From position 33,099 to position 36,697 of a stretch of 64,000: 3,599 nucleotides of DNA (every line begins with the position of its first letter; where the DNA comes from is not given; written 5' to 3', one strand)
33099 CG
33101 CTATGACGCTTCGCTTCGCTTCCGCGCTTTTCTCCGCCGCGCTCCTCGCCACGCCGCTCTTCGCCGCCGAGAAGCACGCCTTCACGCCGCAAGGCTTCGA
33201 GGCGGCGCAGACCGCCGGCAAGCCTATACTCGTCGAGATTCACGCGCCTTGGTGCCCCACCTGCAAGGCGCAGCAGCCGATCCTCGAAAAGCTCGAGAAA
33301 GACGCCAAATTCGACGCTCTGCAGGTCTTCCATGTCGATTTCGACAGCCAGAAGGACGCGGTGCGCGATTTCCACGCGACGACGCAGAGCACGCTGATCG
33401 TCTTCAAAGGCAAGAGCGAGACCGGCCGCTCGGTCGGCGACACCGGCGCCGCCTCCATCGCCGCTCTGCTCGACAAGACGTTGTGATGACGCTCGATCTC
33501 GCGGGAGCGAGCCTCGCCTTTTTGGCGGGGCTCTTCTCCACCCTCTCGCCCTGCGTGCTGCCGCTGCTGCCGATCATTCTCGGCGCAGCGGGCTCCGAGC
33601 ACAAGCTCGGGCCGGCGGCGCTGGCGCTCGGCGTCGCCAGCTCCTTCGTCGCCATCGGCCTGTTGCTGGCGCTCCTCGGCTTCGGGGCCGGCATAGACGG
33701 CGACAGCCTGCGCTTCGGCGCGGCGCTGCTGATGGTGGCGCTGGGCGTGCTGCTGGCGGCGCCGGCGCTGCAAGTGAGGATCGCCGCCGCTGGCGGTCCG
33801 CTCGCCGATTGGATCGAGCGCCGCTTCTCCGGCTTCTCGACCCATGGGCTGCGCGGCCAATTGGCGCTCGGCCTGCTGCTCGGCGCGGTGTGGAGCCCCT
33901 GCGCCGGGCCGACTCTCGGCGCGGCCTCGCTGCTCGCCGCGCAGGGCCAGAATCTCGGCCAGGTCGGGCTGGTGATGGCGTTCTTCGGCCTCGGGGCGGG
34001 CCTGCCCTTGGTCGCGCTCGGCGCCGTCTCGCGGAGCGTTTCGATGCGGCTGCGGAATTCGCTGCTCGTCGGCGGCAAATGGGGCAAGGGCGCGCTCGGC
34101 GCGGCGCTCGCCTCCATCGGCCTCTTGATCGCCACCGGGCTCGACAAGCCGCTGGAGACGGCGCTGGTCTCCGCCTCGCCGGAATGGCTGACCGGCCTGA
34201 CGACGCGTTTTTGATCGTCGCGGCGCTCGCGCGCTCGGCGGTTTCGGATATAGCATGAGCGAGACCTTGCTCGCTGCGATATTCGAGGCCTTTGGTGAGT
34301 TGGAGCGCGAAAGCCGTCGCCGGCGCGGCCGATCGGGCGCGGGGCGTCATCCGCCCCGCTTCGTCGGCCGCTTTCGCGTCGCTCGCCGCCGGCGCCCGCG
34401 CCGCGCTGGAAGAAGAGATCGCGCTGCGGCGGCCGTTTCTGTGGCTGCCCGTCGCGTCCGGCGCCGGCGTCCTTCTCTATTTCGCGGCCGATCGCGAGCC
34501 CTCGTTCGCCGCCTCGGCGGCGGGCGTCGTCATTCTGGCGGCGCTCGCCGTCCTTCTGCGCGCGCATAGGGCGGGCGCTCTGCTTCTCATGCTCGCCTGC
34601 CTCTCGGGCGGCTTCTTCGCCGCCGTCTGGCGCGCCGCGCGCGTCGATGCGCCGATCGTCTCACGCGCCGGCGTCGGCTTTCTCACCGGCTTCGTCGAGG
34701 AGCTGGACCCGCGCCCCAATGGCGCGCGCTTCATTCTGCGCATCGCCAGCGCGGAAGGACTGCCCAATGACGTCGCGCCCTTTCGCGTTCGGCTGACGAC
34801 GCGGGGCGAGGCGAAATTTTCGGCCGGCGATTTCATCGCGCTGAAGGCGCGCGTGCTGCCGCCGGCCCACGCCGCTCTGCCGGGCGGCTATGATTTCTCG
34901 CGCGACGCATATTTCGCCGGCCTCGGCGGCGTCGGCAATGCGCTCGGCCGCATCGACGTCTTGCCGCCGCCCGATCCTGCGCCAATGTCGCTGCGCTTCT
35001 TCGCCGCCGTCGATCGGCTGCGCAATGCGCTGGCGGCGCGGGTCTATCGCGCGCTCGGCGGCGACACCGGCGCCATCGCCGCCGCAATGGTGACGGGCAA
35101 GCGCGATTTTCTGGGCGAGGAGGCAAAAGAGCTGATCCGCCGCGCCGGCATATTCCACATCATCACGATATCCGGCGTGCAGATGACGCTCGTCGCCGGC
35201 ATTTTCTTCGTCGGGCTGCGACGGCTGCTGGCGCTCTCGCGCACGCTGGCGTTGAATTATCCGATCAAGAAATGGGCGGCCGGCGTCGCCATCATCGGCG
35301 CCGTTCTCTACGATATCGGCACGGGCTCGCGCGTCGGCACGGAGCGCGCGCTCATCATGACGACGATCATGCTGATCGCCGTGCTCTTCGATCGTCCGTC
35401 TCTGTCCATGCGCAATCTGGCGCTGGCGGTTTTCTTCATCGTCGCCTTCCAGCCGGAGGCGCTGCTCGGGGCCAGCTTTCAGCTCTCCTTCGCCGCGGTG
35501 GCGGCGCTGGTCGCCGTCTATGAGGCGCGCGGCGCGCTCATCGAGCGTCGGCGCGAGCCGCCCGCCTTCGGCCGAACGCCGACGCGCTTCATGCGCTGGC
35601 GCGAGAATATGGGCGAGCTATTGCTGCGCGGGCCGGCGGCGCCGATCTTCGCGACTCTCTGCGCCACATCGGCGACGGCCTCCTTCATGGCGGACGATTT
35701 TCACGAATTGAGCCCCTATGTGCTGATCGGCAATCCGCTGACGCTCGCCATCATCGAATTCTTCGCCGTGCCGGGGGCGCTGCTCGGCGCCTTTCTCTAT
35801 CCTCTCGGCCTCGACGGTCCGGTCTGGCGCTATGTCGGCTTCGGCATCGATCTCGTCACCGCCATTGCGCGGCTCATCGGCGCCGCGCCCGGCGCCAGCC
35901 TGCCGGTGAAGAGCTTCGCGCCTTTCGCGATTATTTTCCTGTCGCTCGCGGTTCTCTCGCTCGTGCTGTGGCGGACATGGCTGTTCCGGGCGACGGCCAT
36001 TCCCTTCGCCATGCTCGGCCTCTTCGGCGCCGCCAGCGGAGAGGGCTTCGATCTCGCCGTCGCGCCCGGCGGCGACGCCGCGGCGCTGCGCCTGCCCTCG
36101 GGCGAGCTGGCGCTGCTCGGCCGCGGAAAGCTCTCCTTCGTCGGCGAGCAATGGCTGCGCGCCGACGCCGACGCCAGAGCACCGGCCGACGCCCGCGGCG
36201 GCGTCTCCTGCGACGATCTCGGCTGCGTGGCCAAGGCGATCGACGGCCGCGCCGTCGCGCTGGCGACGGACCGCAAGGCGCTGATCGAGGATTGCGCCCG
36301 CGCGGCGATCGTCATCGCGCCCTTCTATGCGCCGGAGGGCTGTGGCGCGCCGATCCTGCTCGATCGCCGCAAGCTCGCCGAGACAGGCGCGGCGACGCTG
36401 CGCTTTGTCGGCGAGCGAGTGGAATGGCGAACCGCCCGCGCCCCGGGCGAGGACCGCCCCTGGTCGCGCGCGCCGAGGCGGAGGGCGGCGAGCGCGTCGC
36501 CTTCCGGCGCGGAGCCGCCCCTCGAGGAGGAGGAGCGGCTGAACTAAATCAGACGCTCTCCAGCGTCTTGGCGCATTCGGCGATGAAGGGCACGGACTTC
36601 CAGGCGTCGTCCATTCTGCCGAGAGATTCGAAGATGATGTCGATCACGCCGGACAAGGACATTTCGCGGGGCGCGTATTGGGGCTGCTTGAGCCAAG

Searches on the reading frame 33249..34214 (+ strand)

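Call 57: search_protein_families(library=pfam, proteins=[window:33249-34214:+], max_evalue=0.00001)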
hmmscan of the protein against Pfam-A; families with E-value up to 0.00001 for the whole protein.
window:33249-34214:+ (321 aa): 2 families
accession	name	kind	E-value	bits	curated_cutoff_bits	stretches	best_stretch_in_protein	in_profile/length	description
PF13386.12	DsbD_2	-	5.1e-13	49.8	24.9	1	90-273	2-186/199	Cytochrome C biogenesis protein transmembrane region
PF02683.22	DsbD_TM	-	1.4e-11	44.5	27.1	1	89-263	7-187/219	Cytochrome C biogenesis protein transmembrane domain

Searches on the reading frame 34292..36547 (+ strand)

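Call 57: search_protein_families(library=pfam, proteins=[window:34292-36547:+], max_evalue=0.00001)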
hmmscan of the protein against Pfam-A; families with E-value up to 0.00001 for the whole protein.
window:34292-36547:+ (751 aa): 2 families
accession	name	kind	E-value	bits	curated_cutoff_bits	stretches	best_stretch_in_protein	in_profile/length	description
PF03772.21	Competence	-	9.9e-50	169.8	23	1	266-563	1-269/270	Competence protein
PF13567.11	DUF4131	-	3.5e-15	56.5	31.6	1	72-218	7-160/165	Domain of unknown function (DUF4131)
